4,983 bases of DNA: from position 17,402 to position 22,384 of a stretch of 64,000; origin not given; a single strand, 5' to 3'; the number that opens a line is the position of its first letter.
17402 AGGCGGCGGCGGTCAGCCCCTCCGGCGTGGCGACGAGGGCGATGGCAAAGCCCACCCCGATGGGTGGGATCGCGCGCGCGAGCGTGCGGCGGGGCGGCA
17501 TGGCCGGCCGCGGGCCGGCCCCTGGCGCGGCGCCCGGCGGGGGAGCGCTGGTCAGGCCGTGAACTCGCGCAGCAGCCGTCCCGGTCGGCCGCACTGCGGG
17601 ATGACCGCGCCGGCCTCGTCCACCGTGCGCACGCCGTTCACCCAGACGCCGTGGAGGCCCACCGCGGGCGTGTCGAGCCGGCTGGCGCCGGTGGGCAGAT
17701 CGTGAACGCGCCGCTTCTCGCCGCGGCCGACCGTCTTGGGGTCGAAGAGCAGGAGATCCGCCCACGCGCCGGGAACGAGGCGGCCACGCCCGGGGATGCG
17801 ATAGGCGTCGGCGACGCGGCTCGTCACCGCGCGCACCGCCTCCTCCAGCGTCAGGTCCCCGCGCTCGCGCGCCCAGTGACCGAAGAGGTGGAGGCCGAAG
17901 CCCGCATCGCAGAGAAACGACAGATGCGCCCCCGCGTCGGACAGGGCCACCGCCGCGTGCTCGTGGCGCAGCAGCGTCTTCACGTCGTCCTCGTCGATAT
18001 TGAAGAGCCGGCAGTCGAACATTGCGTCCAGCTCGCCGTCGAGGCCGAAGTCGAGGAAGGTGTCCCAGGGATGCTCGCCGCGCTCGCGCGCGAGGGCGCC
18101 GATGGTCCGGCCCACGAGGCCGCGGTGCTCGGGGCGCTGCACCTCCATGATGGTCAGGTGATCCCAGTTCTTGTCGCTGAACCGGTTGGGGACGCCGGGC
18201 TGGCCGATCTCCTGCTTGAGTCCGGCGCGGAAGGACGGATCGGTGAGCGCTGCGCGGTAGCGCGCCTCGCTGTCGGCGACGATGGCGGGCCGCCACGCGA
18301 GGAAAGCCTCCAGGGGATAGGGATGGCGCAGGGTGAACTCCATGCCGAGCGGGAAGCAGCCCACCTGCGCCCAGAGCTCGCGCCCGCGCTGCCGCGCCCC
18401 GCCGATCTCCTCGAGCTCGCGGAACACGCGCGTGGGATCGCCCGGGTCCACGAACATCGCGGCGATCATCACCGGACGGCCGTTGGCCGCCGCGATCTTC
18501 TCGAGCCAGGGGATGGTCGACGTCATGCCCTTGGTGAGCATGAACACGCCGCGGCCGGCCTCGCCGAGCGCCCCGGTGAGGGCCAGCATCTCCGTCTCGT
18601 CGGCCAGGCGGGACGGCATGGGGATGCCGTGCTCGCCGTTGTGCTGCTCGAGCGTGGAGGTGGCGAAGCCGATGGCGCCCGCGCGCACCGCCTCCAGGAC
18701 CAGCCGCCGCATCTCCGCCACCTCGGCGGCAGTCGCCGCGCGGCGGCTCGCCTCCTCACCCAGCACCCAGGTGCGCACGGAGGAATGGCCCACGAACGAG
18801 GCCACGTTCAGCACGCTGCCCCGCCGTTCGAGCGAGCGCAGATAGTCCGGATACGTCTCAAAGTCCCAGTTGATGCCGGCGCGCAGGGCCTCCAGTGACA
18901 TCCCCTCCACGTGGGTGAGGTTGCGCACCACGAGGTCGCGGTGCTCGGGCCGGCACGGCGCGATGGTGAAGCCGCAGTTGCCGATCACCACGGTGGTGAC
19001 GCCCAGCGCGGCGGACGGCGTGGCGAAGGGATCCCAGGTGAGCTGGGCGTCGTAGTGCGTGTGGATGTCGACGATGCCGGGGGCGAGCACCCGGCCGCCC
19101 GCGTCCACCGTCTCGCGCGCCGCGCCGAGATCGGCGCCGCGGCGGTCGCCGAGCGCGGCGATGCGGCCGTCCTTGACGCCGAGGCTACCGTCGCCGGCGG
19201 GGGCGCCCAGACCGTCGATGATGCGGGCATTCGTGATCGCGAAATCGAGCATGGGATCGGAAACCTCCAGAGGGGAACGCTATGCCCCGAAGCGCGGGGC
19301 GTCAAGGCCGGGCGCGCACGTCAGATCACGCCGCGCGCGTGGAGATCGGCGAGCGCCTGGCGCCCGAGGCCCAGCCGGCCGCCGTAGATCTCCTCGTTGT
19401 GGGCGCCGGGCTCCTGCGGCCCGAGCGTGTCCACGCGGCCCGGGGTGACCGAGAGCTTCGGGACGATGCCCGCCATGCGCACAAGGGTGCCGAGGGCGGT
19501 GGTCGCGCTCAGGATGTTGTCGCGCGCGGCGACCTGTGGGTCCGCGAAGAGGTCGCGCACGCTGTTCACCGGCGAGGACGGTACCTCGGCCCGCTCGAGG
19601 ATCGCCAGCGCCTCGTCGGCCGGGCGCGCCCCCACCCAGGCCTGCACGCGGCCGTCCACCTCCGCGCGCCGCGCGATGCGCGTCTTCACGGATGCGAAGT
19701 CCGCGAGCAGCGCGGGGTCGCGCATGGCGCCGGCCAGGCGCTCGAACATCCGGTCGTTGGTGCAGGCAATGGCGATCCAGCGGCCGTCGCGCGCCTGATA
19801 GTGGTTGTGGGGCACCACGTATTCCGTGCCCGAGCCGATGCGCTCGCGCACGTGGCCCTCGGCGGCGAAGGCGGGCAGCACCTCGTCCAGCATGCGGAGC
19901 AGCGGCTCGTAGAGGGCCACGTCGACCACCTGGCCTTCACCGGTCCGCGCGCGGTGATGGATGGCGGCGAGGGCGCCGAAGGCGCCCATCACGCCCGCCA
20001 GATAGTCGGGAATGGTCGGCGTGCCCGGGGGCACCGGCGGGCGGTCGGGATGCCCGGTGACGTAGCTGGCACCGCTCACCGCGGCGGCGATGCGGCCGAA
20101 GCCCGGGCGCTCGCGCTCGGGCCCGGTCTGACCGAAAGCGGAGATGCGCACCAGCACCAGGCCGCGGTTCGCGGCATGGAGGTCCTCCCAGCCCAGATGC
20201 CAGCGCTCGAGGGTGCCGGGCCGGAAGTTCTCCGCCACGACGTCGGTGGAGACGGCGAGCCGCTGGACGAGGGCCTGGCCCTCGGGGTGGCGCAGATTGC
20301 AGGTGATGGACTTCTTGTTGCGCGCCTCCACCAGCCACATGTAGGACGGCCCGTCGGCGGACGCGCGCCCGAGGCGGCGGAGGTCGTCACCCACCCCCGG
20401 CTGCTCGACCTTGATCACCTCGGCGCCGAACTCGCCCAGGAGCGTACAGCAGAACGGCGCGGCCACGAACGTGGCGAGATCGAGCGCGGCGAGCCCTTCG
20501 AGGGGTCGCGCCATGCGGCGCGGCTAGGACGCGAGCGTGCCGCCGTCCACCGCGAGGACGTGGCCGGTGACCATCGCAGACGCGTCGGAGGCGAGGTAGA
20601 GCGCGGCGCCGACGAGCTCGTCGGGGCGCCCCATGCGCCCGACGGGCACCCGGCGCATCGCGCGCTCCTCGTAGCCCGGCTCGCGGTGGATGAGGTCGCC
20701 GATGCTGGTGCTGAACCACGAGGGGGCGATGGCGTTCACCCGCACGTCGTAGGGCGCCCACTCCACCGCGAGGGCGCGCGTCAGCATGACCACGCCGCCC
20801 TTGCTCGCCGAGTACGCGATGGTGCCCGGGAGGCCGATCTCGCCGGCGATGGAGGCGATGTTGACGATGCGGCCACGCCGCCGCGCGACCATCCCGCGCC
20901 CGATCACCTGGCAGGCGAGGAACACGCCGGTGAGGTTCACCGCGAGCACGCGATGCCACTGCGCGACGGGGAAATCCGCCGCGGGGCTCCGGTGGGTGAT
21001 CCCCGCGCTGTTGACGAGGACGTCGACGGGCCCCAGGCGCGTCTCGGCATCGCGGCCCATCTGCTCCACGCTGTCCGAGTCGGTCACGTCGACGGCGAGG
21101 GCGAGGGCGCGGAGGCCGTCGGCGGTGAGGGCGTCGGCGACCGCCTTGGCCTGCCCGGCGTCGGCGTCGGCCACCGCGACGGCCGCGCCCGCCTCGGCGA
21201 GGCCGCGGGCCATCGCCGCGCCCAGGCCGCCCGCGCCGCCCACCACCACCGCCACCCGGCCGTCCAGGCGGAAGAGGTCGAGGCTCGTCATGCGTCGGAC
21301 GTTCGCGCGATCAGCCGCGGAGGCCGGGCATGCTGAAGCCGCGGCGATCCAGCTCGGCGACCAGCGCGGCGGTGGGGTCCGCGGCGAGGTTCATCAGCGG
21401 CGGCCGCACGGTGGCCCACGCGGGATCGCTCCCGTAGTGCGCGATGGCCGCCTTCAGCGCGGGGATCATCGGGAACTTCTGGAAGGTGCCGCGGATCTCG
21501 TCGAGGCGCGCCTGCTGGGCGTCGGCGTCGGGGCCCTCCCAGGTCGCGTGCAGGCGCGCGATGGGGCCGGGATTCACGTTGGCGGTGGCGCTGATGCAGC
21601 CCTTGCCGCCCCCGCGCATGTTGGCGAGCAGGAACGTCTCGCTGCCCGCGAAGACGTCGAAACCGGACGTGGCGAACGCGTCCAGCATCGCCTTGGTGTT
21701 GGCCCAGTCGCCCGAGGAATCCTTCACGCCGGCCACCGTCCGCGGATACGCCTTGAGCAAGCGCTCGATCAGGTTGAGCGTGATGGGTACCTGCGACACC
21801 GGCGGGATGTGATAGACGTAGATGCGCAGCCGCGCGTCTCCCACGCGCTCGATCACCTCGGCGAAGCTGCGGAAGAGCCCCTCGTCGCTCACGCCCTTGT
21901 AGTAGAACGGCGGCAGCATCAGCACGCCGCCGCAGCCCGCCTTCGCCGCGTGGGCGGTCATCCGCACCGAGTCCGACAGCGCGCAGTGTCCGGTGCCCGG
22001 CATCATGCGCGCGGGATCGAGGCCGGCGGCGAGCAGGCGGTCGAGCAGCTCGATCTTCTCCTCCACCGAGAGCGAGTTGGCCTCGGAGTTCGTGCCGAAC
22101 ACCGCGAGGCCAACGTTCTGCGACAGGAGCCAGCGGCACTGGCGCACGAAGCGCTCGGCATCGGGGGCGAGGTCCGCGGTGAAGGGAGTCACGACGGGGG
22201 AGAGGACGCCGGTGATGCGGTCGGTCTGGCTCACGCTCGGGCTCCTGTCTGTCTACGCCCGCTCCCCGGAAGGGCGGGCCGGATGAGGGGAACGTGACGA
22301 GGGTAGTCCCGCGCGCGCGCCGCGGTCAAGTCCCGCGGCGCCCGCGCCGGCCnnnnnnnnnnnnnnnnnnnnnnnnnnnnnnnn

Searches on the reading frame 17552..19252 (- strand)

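Call 11: search_protein_families(library=pfam, proteins=[window:17552-19252:-], max_evalue=0.001)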
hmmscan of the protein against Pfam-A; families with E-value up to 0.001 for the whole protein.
window:17552-19252:- (566 aa): 2 families
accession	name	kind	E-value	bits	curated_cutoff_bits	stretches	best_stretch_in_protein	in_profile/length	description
PF07969.17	Amidohydro_3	-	5.4e-34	118.9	29.7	1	47-542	1-470/472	Amidohydrolase family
PF01979.26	Amidohydro_1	-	3.7e-07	30.2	25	1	443-540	257-342/345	Amidohydrolase family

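Call 66: search_protein_families(library=ncbifam, proteins=[window:17552-19252:-], max_evalue=1e-10)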
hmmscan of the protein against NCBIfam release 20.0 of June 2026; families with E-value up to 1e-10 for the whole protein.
window:17552-19252:- (566 aa): 5 families
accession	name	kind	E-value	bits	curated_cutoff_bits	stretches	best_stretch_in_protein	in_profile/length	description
NF006560.0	PRK09061.1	subfamily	8.1e-17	60.7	340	0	2-87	26-103/517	amidohydrolase family protein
NF006689.0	PRK09237.1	equivalog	2.6e-12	46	371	0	2-89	3-90/383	amidohydrolase/deacetylase family metallohydrolase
TIGR03178.1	allantoinase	equivalog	3e-11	42.8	357.85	0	4-89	2-87/441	allantoinase AllB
TIGR02033.1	D-hydantoinase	equivalog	5.4e-11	42.1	393.25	0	25-91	20-90/454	dihydropyrimidinase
NF005791.0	PRK07627.1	equivalog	7.4e-11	41.6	442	0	5-66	4-63/425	dihydroorotase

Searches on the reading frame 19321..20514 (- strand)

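Call 11: search_protein_families(library=pfam, proteins=[window:19321-20514:-], max_evalue=0.001)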
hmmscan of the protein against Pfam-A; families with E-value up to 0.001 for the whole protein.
window:19321-20514:- (397 aa): 1 family
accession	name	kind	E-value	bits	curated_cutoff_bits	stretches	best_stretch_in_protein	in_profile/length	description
PF02515.22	CoA_transf_3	-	2e-108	363.2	23.3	1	5-372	1-365/366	CoA-transferase family III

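Call 66: search_protein_families(library=ncbifam, proteins=[window:19321-20514:-], max_evalue=1e-10)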
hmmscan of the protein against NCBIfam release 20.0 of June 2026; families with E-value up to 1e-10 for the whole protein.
window:19321-20514:- (397 aa): 7 families
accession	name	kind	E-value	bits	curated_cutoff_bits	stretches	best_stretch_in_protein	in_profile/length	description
NF052585.1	SucGlutTfsCaiB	equivalog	5.2e-65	219.6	750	1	3-376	6-384/394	succinate--glutarate CoA-transferase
NF041294.1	Scnl_mescCoAtase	equivalog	6.1e-63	213.2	700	1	5-366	4-370/381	succinyl-CoA:mesaconate CoA-transferase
NF008511.0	PRK11430.1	equivalog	5.1e-59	200.3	522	1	4-340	9-344/381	CoA:oxalate CoA-transferase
NF003809.0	PRK05398.1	subfamily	5.1e-49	167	442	1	1-208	1-207/416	formyl-CoA transferase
TIGR03253.1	oxalate_frc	equivalog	1.2e-46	159.3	504.2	1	3-207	2-205/416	formyl-CoA transferase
NF002914.1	PRK03525.1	equivalog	3.7e-41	141.4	413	1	4-396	9-396/400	L-carnitine CoA-transferase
TIGR04253.1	mesacon_CoA_iso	equivalog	1.5e-27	96.6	725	1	5-396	3-399/403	2-methylfumaryl-CoA isomerase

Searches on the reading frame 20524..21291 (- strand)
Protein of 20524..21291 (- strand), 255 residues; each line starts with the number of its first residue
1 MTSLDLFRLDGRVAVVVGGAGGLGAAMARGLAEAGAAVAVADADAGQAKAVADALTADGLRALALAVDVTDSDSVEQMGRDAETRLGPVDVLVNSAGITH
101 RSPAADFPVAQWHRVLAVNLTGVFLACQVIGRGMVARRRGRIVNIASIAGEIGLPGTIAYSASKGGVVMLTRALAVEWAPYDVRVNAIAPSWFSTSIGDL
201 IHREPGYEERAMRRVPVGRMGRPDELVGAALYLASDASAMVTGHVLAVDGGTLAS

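Call 11: search_protein_families(library=pfam, proteins=[window:20524-21291:-], max_evalue=0.001)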
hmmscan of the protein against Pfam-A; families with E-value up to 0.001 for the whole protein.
window:20524-21291:- (255 aa): 6 families
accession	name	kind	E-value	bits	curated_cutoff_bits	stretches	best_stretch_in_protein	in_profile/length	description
PF13561.12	adh_short_C2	-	5.2e-63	213.2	27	1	20-251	3-234/236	Enoyl-(Acyl carrier protein) reductase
PF00106.31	adh_short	-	1e-58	198.5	26.6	1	12-198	1-187/195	short chain dehydrogenase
PF08659.16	KR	-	1.1e-16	61.8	22.6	1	15-163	4-152/180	KR domain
PF23441.1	SDR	-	5.6e-06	26.4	27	1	13-252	9-255/258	SDR-like rossmann domain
PF03435.24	Sacchrp_dh_NADP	-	8e-05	23.4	25.1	1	15-100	1-80/129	Saccharopine dehydrogenase NADP binding domain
PF01370.27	Epimerase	-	0.00063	19.7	20.9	1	15-119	2-95/240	NAD dependent epimerase/dehydratase family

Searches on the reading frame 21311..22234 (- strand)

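Call 11: search_protein_families(library=pfam, proteins=[window:21311-22234:-], max_evalue=0.001)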
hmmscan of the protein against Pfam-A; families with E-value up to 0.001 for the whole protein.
window:21311-22234:- (307 aa): 1 family
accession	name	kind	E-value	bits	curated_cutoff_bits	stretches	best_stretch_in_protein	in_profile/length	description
PF00701.28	DHDPS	-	1.9e-37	129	22.1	1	8-295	3-286/289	Dihydrodipicolinate synthetase family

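Call 66: search_protein_families(library=ncbifam, proteins=[window:21311-22234:-], max_evalue=1e-10)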
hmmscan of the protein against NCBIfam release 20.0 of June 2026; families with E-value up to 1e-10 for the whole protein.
window:21311-22234:- (307 aa): 7 families
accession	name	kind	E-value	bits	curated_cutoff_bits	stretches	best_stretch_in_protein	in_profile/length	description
TIGR00674.1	dapA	equivalog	5.4e-32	110.8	206.15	1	10-289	2-277/286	4-hydroxy-tetrahydrodipicolinate synthase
TIGR02313.1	HpaI-NOT-DapA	exception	8.8e-31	106.8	396.7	1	8-239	2-229/294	2,4-dihydroxyhept-2-ene-1,7-dioic acid aldolase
NF040954.1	Arch_KDGaldase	equivalog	3.7e-20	72.4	390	1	10-295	3-278/288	bifunctional 2-dehydro-3-deoxy-phosphogluconate/2-dehydro-3-deoxy-6-phosphogalactonate aldolase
NF002958.0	PRK03620.1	subfamily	3.6e-17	62.2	278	1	5-293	9-294/307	5-dehydro-4-deoxyglucarate dehydratase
TIGR00683.1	nanA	equivalog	7.8e-17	61.5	382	1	8-222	2-210/293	N-acetylneuraminate lyase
NF003164.0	PRK04147.1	equivalog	1.2e-16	60.9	281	1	7-234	4-225/294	N-acetylneuraminate lyase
TIGR03249.1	KdgD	equivalog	1.3e-13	50.8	373.95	1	6-180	8-174/299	5-dehydro-4-deoxyglucarate dehydratase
